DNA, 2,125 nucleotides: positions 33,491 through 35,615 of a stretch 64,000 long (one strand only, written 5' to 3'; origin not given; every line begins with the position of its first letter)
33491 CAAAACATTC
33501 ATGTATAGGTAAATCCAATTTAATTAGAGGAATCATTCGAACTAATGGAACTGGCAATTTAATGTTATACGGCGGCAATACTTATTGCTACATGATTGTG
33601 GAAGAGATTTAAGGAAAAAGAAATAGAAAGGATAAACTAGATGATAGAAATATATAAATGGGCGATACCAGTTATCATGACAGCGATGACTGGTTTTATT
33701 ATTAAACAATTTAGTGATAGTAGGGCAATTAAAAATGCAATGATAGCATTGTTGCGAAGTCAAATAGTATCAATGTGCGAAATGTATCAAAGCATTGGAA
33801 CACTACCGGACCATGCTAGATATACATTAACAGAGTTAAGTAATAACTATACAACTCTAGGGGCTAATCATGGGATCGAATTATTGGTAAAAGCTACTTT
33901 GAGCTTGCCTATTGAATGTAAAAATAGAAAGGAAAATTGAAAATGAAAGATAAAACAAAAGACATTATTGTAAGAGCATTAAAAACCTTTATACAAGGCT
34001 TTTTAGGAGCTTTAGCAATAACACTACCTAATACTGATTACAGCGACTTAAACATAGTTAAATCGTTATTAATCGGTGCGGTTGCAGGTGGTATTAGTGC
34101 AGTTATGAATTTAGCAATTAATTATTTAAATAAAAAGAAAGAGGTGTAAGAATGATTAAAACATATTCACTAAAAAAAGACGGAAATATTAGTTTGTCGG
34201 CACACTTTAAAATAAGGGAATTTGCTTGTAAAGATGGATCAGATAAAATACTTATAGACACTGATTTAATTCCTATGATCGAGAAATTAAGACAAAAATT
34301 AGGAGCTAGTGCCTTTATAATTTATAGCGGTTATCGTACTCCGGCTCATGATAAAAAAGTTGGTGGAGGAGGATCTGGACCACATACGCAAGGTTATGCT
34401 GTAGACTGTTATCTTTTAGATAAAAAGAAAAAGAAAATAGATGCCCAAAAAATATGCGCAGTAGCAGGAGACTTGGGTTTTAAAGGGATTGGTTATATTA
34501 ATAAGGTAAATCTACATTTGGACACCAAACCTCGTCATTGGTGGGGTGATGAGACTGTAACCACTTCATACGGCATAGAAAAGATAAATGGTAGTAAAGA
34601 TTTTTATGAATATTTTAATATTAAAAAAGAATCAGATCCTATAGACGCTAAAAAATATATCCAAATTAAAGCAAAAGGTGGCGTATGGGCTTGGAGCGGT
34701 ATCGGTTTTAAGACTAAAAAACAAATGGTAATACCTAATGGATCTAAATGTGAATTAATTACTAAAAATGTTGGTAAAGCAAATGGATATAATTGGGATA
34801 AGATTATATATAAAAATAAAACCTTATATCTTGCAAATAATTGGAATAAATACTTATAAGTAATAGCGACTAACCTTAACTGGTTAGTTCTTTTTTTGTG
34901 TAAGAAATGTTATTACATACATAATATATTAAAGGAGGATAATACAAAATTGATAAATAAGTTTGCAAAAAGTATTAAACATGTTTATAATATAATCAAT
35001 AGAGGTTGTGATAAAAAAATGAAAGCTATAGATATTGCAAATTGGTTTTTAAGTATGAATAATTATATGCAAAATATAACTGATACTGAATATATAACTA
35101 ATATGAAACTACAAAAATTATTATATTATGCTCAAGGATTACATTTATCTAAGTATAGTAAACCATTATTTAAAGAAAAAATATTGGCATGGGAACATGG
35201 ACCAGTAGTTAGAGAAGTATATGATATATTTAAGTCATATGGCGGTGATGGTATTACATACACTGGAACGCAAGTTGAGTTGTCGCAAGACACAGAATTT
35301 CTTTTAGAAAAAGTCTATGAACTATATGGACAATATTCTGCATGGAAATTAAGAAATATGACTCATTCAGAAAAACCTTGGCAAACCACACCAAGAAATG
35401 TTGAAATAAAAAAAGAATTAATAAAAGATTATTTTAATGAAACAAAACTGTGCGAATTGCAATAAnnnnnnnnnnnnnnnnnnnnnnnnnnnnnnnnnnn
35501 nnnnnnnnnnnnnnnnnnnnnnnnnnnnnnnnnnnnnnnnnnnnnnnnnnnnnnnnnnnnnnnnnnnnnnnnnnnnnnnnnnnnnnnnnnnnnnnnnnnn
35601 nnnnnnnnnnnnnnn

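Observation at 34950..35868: Panacea-domain (DUF4065) protein plus RelE/YoeB-like protein as prophage cargo at the attR end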

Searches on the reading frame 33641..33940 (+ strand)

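Call 3: search_protein_families(library=pfam, proteins=[window:33641-33940:+], max_evalue=1)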
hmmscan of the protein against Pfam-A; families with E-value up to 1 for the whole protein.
window:33641-33940:+ (99 aa): 1 family
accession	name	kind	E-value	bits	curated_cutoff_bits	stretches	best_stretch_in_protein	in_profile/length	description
PF19145.5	DUF5827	-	0.21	12.2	26.8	0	5-23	56-74/87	Family of unknown function (DUF5827)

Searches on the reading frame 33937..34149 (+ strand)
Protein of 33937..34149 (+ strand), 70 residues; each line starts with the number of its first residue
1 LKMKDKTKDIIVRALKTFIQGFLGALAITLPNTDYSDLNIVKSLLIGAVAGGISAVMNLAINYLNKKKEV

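Call 3: search_protein_families(library=pfam, proteins=[window:33937-34149:+], max_evalue=1)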
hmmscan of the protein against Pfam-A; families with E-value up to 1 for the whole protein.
window:33937-34149:+ (70 aa): 3 families
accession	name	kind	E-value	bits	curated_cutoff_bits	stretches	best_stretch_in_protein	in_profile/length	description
PF08570.15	DUF1761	-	0.014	16.1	31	1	7-69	42-100/123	Protein of unknown function (DUF1761)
PF16945.10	Phage_r1t_holin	-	0.016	15.7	26.9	1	8-56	6-52/72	Putative lactococcus lactis phage r1t holin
PF13726.12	Na_H_antiport_2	-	0.2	12.3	29.8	1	38-60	18-40/87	Na+-H+ antiporter family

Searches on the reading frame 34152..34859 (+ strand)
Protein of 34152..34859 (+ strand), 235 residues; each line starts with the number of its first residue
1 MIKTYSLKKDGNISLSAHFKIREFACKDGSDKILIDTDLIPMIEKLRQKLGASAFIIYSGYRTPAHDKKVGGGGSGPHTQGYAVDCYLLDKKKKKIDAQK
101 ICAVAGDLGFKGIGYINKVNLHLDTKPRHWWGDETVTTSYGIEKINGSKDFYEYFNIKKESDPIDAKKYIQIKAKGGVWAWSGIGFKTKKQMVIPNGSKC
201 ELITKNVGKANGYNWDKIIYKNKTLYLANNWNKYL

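Call 3: search_protein_families(library=pfam, proteins=[window:34152-34859:+], max_evalue=1)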
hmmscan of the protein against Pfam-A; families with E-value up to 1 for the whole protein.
window:34152-34859:+ (235 aa): 2 families
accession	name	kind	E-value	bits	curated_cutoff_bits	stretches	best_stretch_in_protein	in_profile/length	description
PF08291.16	Peptidase_M15_3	-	2.3e-11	44.2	23.2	1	18-110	2-98/108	Peptidase M15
PF05951.18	Peptidase_M15_2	-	6.6e-06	26.4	27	1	34-130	52-153/153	Bacterial protein of unknown function (DUF882)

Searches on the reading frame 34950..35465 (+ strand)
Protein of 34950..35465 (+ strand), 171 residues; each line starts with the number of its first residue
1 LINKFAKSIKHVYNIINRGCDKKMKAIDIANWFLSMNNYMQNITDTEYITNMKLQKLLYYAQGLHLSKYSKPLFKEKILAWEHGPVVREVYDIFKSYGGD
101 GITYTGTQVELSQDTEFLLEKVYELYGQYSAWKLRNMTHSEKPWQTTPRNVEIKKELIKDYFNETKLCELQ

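Call 3: search_protein_families(library=pfam, proteins=[window:34950-35465:+], max_evalue=1)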
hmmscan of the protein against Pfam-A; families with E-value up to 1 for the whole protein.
window:34950-35465:+ (171 aa): 1 family
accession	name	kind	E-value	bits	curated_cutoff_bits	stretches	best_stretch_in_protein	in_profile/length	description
PF13274.11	SocA_Panacea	-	8e-24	85.2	25.7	1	54-145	1-113/113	Antitoxin SocA-like, Panacea domain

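Call 6: search_protein_families(library=phrogs, proteins=[window:34950-35465:+], max_evalue=1)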
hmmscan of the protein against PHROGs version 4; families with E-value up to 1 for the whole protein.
window:34950-35465:+ (171 aa): 4 families
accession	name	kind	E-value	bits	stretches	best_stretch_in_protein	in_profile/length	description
phrog_1281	-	unknown function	8.6e-46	157.1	1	23-165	7-153/195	-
phrog_10390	-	unknown function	3.9e-43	149.1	1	18-166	148-295/299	-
phrog_33182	-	unknown function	0.057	14.4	1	7-44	116-153/285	-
phrog_12523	-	unknown function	0.23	12.5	1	2-59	53-103/197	-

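Call 7: search_protein_families(library=ncbifam, proteins=[window:34950-35465:+], max_evalue=1)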
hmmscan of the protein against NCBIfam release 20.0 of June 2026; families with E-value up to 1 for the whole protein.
window:34950-35465:+ (171 aa): 1 family
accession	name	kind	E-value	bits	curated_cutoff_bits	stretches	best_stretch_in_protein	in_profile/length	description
NF047745.1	SocA_antitoxin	equivalog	6e-20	71.7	190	1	29-152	6-137/176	type VI toxin-antitoxin system SocA family antitoxin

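Call 8: search_protein_families(library=padloc, proteins=[window:34950-35465:+], max_evalue=1)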
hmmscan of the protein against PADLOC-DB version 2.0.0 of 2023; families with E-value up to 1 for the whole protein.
window:34950-35465:+ (171 aa): 0 families

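Call 52: search_dna_similar(query=window:35019-35465:+, collection=phages, mode=protein, max_evalue=0.001, max_rows=60)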
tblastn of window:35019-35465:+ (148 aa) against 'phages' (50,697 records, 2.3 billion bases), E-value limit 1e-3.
Records with a match: 203; places in all: 208; records where one place covers at least 80% of the query: 102.
Best place of each record, by identity: <60% 203.
By first word of the organism name: Streptococcus 34; Paenibacillus 26; Bacteriophage 23; Pseudomonas 21; Stx2a-converting 19; Escherichia 8; Burkholderia 6; Staphylococcus 6; Clostridium 5; Listeria 5; and 27 more.
By host as written in the record: - 31; Pseudomonas aeruginosa 19; Paenibacillus larvae 18; Helicobacter cinaedi 12; Paenibacillus larvae ATCC 9545 7; Bordetella avium 5; Listeria monocytogenes 4; Riemerella anatipestifer 3; and 87 more.
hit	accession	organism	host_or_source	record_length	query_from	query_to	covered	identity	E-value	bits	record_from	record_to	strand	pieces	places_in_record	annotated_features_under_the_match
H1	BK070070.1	Bacteriophage sp.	Helicobacter cinaedi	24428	1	141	95%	43.7%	2e-25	105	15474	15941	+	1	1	putative prophage ps3 protein01-like protein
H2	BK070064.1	Bacteriophage sp.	Helicobacter cinaedi CCUG 18818 = ATCC ...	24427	1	141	95%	43.7%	2e-25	105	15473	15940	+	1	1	prophage protein | hypothetical protein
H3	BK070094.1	Bacteriophage sp.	Helicobacter cinaedi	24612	1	141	95%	43.7%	2e-25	105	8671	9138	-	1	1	putative prophage ps3 protein01-like protein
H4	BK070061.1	Bacteriophage sp.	Helicobacter cinaedi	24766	1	141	95%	43.7%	2e-25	105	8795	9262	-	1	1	SocA family protein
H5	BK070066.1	Bacteriophage sp.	Helicobacter cinaedi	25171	1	141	95%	43.7%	2e-25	105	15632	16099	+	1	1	putative prophage ps3 protein01-like protein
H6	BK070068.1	Bacteriophage sp.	Helicobacter cinaedi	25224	1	141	95%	43.7%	2e-25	105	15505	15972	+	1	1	putative prophage ps3 protein01-like protein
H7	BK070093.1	Bacteriophage sp.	Helicobacter cinaedi P01D0000 genome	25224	1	141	95%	43.7%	2e-25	105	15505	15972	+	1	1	putative prophage ps3 protein01-like protein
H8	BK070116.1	Bacteriophage sp.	Helicobacter cinaedi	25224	1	141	95%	43.7%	2e-25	105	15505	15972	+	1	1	putative prophage ps3 protein01-like protein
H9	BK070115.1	Bacteriophage sp.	Helicobacter cinaedi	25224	1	141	95%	43.7%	2e-25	105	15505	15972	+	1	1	putative prophage ps3 protein01-like protein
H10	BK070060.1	Bacteriophage sp.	Helicobacter cinaedi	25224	1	141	95%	43.7%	2e-25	105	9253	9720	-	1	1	putative prophage ps3 protein01-like protein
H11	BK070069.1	Bacteriophage sp.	Helicobacter cinaedi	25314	1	141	95%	43.7%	2e-25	105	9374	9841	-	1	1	SocA family protein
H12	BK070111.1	Bacteriophage sp.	Helicobacter cinaedi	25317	1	141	95%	43.7%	2e-25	105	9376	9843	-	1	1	putative prophage ps3 protein01-like protein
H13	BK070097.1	Bacteriophage sp.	Helicobacter cinaedi P06D0798 genome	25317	1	141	95%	43.7%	2e-25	105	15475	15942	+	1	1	putative prophage ps3 protein01-like protein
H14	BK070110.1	Bacteriophage sp.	Helicobacter cinaedi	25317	1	141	95%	43.7%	2e-25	105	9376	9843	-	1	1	putative prophage ps3 protein01-like protein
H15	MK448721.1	Streptococcus phage Javan263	Streptococcus infantarius ATCC_BAA-102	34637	1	139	94%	42.4%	8e-27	109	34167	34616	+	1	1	hypothetical protein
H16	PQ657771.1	Escherichia phage EC.P3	Escherichia coli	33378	1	137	93%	41.0%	1e-26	109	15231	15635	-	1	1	hypothetical protein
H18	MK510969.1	Pseudomonas phage vB_Pae_CF60a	Pseudomonas aeruginosa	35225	3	137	91%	41.0%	7e-27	110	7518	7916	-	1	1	hypothetical protein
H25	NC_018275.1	Salmonella phage vB_SemP_Emek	Salmonella serovar Haardt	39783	1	123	83%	44.0%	3e-23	100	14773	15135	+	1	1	DUF4065 domain-containing protein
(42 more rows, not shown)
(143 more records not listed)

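Call 53: get_annotated_region(hit=H25, flank=1500)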
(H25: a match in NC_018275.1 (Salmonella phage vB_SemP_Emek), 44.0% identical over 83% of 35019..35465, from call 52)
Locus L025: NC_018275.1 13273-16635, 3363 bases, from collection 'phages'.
description: Salmonella phage vB_SemP_Emek, complete genome.
organism: Salmonella phage vB_SemP_Emek (NCBI taxid 1168548)
taxonomy: Viruses; Duplodnaviria; Heunggongvirae; Uroviricota; Caudoviricetes; Lederbergvirus
host: Salmonella serovar Haardt; source: sewage; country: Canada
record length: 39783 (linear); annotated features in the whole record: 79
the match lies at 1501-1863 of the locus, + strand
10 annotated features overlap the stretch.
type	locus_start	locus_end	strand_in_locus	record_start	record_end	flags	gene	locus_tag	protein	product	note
CDS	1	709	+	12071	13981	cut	-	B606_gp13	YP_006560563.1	DNA transfer protein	similar to N-terminus of YP_516199.1 phage DNA transfer protein [Sodalis phage phiSG1] and C-terminus of YP_063718.1 ...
CDS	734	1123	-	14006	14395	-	-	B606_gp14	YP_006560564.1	hypothetical protein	similar to NP_958214.1 gene 38 protein [Enterobacteria phage Sf6]; orf129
CDS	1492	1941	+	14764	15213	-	-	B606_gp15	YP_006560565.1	DUF4065 domain-containing protein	orf149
CDS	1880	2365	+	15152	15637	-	-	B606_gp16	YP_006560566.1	hypothetical protein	orf161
regulatory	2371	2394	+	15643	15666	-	-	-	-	terminator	rho-independent terminator; discovered using MFOLD 3.2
CDS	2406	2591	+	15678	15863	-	-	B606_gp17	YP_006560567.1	hypothetical protein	orf61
CDS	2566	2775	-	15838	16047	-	-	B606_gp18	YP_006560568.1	hypothetical protein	orf69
CDS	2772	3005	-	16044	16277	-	-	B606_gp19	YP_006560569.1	hypothetical protein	orf77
CDS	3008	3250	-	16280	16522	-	mnt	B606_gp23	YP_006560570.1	partition protein ATPase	similar to N-terminus of NP_059641.1 Mnt [Enterobacteria phage P22]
CDS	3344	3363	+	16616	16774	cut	arc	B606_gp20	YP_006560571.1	Arc-like repressor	similar to NP_059642.1 Arc [Enterobacteria phage P22]; motifs: pfam03869; transcriptional repressor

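Call 54: get_annotated_region(hit=H4, flank=1500)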
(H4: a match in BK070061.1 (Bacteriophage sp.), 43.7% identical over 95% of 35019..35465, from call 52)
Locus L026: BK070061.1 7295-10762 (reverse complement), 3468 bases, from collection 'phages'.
description: TPA_asm: Bacteriophage sp. isolate Hcinaedi2017D_0197 prophage genomic sequence.
organism: Bacteriophage sp. (NCBI taxid 38018)
taxonomy: Viruses
host: Helicobacter cinaedi; source: -; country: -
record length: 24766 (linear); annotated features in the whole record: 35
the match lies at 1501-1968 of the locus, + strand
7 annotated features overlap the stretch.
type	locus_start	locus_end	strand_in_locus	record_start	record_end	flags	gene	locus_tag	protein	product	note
CDS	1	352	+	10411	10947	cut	-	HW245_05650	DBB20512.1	hypothetical protein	Derived by automated computational analysis using gene prediction method: Protein Homology.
CDS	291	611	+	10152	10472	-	-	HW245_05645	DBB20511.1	hypothetical protein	Derived by automated computational analysis using gene prediction method: Protein Homology.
CDS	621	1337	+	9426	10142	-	-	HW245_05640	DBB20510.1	hypothetical protein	Derived by automated computational analysis using gene prediction method: Protein Homology.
CDS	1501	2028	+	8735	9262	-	-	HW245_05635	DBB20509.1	SocA family protein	Derived by automated computational analysis using gene prediction method: Protein Homology.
CDS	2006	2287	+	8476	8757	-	-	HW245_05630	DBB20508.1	hypothetical protein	Derived by automated computational analysis using gene prediction method: Protein Homology.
CDS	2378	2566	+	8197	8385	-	-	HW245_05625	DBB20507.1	hypothetical protein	Derived by automated computational analysis using gene prediction method: Protein Homology.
CDS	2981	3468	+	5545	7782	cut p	-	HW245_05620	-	hypothetical protein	frameshifted; Derived by automated computational analysis using gene prediction method: Protein Homology.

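Call 55: get_annotated_region(hit=H15, flank=1500)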
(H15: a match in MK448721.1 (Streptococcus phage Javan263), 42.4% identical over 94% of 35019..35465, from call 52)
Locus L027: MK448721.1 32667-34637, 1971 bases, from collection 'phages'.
description: Streptococcus phage Javan263, complete genome.
organism: Streptococcus phage Javan263 (NCBI taxid 2548080)
taxonomy: Viruses; Duplodnaviria; Heunggongvirae; Uroviricota; Caudoviricetes
host: Streptococcus infantarius ATCC_BAA-102; source: -; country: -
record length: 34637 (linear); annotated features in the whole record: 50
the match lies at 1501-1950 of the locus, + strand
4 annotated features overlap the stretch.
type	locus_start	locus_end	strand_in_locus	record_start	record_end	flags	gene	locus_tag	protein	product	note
CDS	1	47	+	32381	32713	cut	-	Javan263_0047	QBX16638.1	hypothetical protein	-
CDS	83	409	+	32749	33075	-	-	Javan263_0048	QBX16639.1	holin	-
CDS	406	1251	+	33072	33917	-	-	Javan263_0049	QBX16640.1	lysin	lysin, N-acetylmuramoyl-L-alanine amidase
CDS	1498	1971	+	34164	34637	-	-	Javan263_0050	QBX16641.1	hypothetical protein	prophage ps3 protein 01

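Call 56: get_annotated_region(hit=H18, flank=1500)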
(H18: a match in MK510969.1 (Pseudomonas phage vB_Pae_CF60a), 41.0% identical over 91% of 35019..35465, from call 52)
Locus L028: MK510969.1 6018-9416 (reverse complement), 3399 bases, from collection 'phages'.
description: Pseudomonas phage vB_Pae_CF60a, partial genome.
organism: Pseudomonas phage vB_Pae_CF60a (NCBI taxid 2563581)
taxonomy: Viruses; Duplodnaviria; Heunggongvirae; Uroviricota; Caudoviricetes
host: Pseudomonas aeruginosa; source: lung of cystic fibrosis patients; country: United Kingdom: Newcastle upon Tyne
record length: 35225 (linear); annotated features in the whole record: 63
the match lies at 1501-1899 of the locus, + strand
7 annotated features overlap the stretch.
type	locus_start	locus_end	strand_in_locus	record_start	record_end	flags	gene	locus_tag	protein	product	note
CDS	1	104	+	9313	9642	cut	-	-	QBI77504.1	hypothetical protein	-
CDS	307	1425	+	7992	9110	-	-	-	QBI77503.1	putative transposase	-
CDS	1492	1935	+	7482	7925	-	-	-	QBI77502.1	hypothetical protein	prophage ps3 protein 01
CDS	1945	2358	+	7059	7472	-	-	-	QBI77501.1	hypothetical protein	-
CDS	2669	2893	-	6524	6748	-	-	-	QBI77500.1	hypothetical protein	-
CDS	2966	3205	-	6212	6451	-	-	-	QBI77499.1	hypothetical protein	-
CDS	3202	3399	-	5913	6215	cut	-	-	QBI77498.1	hypothetical protein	FIG00958463: hypothetical protein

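Call 57: get_annotated_region(hit=H16, flank=1500)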
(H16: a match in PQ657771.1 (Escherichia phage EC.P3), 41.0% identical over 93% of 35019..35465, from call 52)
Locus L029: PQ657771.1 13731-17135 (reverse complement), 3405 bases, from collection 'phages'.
description: Escherichia phage EC.P3, complete genome.
organism: Escherichia phage EC.P3 (NCBI taxid 3390898)
taxonomy: Viruses; Duplodnaviria; Heunggongvirae; Uroviricota; Caudoviricetes
host: Escherichia coli; source: pig farm waste water; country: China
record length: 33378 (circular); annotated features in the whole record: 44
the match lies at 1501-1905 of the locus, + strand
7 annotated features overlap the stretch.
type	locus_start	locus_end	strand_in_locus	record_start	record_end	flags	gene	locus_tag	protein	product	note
CDS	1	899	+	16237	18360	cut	-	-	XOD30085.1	hypothetical protein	-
CDS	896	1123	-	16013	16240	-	-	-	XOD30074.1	hypothetical protein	-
CDS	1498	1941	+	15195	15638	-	-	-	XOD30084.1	hypothetical protein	-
CDS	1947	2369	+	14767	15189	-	-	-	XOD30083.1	hypothetical protein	-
CDS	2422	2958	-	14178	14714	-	-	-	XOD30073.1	hypothetical protein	-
CDS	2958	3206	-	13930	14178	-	-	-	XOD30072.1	hypothetical protein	-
CDS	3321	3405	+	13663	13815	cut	-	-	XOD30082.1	hypothetical protein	-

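Call 86: search_protein_families(library=phrogs, proteins=[L025:1880-2365:+, L028:1945-2358:+, L029:1947-2369:+, L026:2006-2287:+], max_evalue=0.1)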
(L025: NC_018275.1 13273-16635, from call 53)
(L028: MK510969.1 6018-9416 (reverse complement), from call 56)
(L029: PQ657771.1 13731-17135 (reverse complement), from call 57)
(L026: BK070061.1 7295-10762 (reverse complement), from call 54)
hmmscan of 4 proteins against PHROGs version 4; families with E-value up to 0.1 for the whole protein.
L025:1880-2365:+ (161 aa): 1 family
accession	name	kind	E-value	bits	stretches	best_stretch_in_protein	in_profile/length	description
phrog_8366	-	unknown function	9.1e-66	221.3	1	23-161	1-140/140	-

L028:1945-2358:+ (137 aa): 1 family
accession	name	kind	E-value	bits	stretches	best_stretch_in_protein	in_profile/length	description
phrog_8366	-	unknown function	4.3e-62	209.4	1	1-135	1-140/140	-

L029:1947-2369:+ (140 aa): 1 family
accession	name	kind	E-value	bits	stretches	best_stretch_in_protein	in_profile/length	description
phrog_8366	-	unknown function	1.3e-75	253.2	1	1-140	1-140/140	-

L026:2006-2287:+ (93 aa): 1 family
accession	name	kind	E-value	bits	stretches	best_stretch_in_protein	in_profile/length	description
phrog_36343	-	unknown function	0.0071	17.6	1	48-83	12-48/80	-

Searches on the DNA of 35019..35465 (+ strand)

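Call 91: search_dna_similar(query=L029:1498-2369:+, collection=ecoli_genomes, mode=near, max_rows=8)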
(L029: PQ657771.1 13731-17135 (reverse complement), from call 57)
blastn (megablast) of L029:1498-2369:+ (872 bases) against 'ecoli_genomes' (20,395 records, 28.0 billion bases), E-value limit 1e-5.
Records with a match: 34; places in all: 34; records where one place covers at least 80% of the query: 34.
Genomes with a match: 34 of 5426; with a place that covers at least 80% of the query: 34. Places per genome that has any: lowest 1, median 1, highest 1. On chromosomes: 34 places; on plasmids: 0.
Best place of each record, by identity: >=99% 34.
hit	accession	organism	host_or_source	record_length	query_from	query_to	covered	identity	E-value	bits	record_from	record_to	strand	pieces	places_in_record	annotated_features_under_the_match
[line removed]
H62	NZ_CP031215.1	Escherichia coli strain Es_ST80_L1_NDM_10_2017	Homo sapiens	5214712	1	872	100%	99.9%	0e+0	1605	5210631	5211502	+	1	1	Panacea domain-containing protein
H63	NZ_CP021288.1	Escherichia coli strain PA45B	Homo sapiens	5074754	1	872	100%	99.9%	0e+0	1605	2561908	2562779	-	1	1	Panacea domain-containing protein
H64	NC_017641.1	Escherichia coli UMNK88 strain UMNK88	porcine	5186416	1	872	100%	99.9%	0e+0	1605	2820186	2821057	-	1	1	Panacea domain-containing protein | hypothetical protein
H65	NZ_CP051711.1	Escherichia coli strain SCU-123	Homo sapiens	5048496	1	872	100%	99.9%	0e+0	1605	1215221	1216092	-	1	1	Panacea domain-containing protein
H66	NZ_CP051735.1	Escherichia coli strain SCU-108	Homo sapiens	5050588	1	872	100%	99.9%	0e+0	1605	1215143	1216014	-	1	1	Panacea domain-containing protein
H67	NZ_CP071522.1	Escherichia coli strain UPEC129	Homo sapiens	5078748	1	872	100%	99.9%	0e+0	1605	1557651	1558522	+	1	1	Panacea domain-containing protein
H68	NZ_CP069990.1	Escherichia coli strain FDAARGOS_1304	Homo sapiens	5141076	1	872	100%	99.9%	0e+0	1605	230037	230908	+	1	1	Panacea domain-containing protein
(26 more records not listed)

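Call 92: get_annotated_region(hit=H61, flank=2500)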
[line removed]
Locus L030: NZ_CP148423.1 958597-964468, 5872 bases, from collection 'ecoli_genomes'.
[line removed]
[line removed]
replicon: chromosome; assembly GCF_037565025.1
host: Chicken; source: -; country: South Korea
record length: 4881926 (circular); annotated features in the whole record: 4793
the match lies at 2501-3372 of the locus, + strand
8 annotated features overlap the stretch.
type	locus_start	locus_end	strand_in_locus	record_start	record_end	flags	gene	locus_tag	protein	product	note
CDS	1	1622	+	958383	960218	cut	-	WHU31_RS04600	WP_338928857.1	DNA transfer protein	-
CDS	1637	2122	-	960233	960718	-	-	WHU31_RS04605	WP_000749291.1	hypothetical protein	-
CDS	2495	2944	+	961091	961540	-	-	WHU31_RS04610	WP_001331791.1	Panacea domain-containing protein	-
CDS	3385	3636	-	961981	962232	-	-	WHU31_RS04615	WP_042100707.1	Arc family DNA-binding protein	-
CDS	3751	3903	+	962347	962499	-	-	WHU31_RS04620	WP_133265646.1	Arc family DNA-binding protein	-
CDS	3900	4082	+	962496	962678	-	-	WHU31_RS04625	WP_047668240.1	ClpX C4-type zinc finger protein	-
CDS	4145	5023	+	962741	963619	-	-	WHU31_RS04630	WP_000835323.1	P22AR C-terminal domain-containing protein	-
CDS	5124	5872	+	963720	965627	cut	-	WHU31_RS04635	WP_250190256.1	phage head-binding domain-containing protein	-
